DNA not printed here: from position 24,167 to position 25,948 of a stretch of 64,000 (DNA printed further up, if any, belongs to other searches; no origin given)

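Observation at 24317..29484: Envelope glycan cluster combining processive GT2, GT-C transferase, MraY/WecA-like GT4 and UbiA-type polyprenyl-phosphate phosphoribosyltransferase-like enzyme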

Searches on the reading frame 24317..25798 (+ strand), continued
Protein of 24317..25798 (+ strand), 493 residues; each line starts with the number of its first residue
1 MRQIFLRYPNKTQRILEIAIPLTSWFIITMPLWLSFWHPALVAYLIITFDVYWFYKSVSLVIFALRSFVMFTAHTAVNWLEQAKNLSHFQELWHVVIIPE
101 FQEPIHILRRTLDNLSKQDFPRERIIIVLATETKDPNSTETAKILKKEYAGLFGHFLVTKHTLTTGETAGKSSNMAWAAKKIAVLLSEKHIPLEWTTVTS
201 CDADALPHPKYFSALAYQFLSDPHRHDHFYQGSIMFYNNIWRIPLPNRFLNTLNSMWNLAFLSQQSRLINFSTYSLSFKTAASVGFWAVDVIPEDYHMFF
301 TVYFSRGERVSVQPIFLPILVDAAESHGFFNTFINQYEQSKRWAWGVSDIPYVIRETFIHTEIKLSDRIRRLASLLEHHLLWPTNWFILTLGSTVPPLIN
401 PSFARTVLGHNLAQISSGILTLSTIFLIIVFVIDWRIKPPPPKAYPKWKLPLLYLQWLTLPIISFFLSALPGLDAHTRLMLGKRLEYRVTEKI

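Call 42: fold_search(model_id=the predicted structure, library=pdb)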
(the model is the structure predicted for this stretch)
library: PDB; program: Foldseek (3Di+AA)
matches with E <= 10: 1146; with E <= 0.001: 191
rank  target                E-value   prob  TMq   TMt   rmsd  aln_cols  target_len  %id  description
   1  6yv7_B                3.6e-10  1.00  0.41  0.57  15.5       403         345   16  Mannosyltransferase PcManGT from Pyrobaculum calidifontis (released 2020-07-22)
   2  7sp7_A                8.7e-10  1.00  0.45  0.45  18.1       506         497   12  Chlorella virus hyaluronan synthase inhibited by UDP (released 2022-04-06)
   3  9yq5_A                1.1e-09  1.00  0.45  0.45  16.0       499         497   11  Chlorella virus hyaluronan synthase bound to an inserted UDP-GlcA (released 2025-12-10)
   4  6yv7_A                3.9e-09  1.00  0.36  0.49  14.1       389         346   14  Mannosyltransferase PcManGT from Pyrobaculum calidifontis (released 2020-07-22)
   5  7sp8_A                4.9e-09  1.00  0.47  0.46  17.3       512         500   13  Chlorella virus Hyaluronan Synthase bound to UDP-GlcNAc (released 2022-04-06)
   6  7sp9_A                8.6e-09  1.00  0.47  0.47  16.4       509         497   11  Chlorella virus Hyaluronan Synthase in the GlcNAc-primed channel-closed state (released 2022-04-06)
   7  8sne_A                1.2e-08  1.00  0.44  0.45  16.2       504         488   12  Chlorella virus Hyaluronan Synthase bound to GlcA extended GlcNAc primer and UDP (released 2024-05-01)
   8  8snc_A                1.2e-08  1.00  0.40  0.40  16.6       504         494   12  Chlorella virus Hyaluronan Synthase bound to GlcA extended GlcNAc primer (released 2024-05-01)
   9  5ej1_A                2.5e-08  1.00  0.44  0.31  20.4       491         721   15  Pre-translocation state of bacterial cellulose synthase (released 2016-03-30)
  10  8smm_A                3.7e-08  1.00  0.44  0.43  12.7       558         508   12  Xenopus laevis hyaluronan synthase 1 (released 2024-05-01)
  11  9yq4_A                4.1e-08  1.00  0.46  0.46  16.1       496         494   11  Chlorella virus hyaluronan synthase bound to a proofreading UDP-GlcA (released 2025-12-10)
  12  9fmz_A                4.6e-08  1.00  0.45  0.28  17.2       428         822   15  Cryo-EM structure of the c-di-GMP-bound synthase:pEtN transferase complex (BcsA-Bct-G3) from the E. coli cellulose sec (released 2024-10-16)
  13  9yq2_A                4.6e-08  1.00  0.45  0.46  14.1       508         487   10  Chlorella virus hyaluronan synthase bound to DDM (released 2025-12-10)
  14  8smn_A                1.0e-07  1.00  0.38  0.36  18.2       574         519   10  Xenopus laevis hyaluronan synthase 1, nascent HA polymer bound state (released 2024-05-01)
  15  9b8v_E                1.3e-07  1.00  0.46  0.28  17.1       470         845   16  AlphaFold2 informed cryo-EM model of the E. coli cellulose synthase BcsAG3B6 complex (released 2025-02-19)
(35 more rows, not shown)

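Call 83: search_protein_families(library=pfam, proteins=[L074:13075-13854:+, L074:13862-14371:+, L074:14452-16413:+, L082:1332-2753:+, L082:3236-3970:+, L082:4463-6403:+, L082:6408-7328:+, L084:11499-13001:+, L078:13569-14942:-], max_evalue=0.01)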
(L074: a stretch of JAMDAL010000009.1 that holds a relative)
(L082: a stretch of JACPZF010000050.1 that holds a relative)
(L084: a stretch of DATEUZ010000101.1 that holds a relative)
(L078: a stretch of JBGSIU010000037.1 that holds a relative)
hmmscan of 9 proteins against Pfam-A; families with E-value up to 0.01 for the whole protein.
L074:13075-13854:+ (259 aa): 2 families
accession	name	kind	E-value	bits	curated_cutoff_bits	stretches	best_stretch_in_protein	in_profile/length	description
PF01628.27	HrcA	-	4.3e-21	76.3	22.2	1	88-242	75-215/215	HrcA protein C terminal domain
PF03444.21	HrcA_DNA-bdg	-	0.0065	16.5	21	0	17-86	2-69/79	Winged helix-turn-helix transcription repressor, HrcA DNA-binding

L074:13862-14371:+ (169 aa): 2 families
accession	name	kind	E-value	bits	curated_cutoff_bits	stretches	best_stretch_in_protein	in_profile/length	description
PF01025.24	GrpE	-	2.1e-35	122.3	25.8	1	6-151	10-165/165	GrpE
PF18937.5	DUF5685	-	0.0073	16.2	26.7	0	9-82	116-186/272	Family of unknown function (DUF5685)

L074:14452-16413:+ (653 aa): 4 families
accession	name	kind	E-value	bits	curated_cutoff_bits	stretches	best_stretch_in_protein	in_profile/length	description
PF00012.26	HSP70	-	4e-258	858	20.6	1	4-595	1-598/599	Hsp70 protein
PF06723.19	MreB_Mbl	-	1.6e-19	70.3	27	1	113-368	74-316/327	MreB/Mbl protein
PF14450.12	FtsA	-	0.00044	21.1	31.8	0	189-353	3-112/127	Cell division protein FtsA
PF01869.26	BcrAD_BadFG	-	0.0013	18.7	31.5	0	296-370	190-270/271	BadF/BadG/BcrA/BcrD ATPase family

L082:1332-2753:+ (473 aa): 1 family
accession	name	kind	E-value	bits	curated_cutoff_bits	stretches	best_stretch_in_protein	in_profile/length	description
PF13231.12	PMT_2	-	2.8e-07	31.3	26.1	1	75-200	25-149/160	Dolichyl-phosphate-mannose-protein mannosyltransferase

L082:3236-3970:+ (244 aa): 4 families
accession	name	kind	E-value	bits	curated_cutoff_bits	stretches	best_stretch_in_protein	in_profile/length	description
PF01628.27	HrcA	-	1.5e-23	84.4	22.2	1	75-227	75-215/215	HrcA protein C terminal domain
PF03444.21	HrcA_DNA-bdg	-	0.00036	20.6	21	1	4-60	2-55/79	Winged helix-turn-helix transcription repressor, HrcA DNA-binding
PF08220.18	HTH_DeoR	-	0.00055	20.1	21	1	30-65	16-51/57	DeoR-like helix-turn-helix domain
PF08279.18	HTH_11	-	0.0051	17.1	25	0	37-57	24-44/55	HTH domain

L082:4463-6403:+ (646 aa): 5 families
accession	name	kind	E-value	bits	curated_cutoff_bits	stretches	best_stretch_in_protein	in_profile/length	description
PF00012.26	HSP70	-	4.8e-258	857.8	20.6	1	4-596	1-599/599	Hsp70 protein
PF06723.19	MreB_Mbl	-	1.7e-18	67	27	1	115-368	76-316/327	MreB/Mbl protein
PF14450.12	FtsA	-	0.00011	23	31.8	0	190-353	4-112/127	Cell division protein FtsA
PF01968.24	Hydantoinase_A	-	0.0031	17.2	22.9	0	162-206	55-101/291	Hydantoinase/oxoprolinase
PF01869.26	BcrAD_BadFG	-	0.0089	16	31.5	0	309-370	207-270/271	BadF/BadG/BcrA/BcrD ATPase family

L082:6408-7328:+ (306 aa): 2 families
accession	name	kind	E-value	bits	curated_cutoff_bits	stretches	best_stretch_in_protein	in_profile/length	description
PF01556.23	DnaJ_C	-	9e-31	107.4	26.6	1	152-281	3-152/152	DnaJ C terminal domain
PF00226.36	DnaJ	-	5.8e-29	100.4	27.8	1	6-69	1-63/63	DnaJ domain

L084:11499-13001:+ (500 aa): 0 families

L078:13569-14942:- (457 aa): 0 families
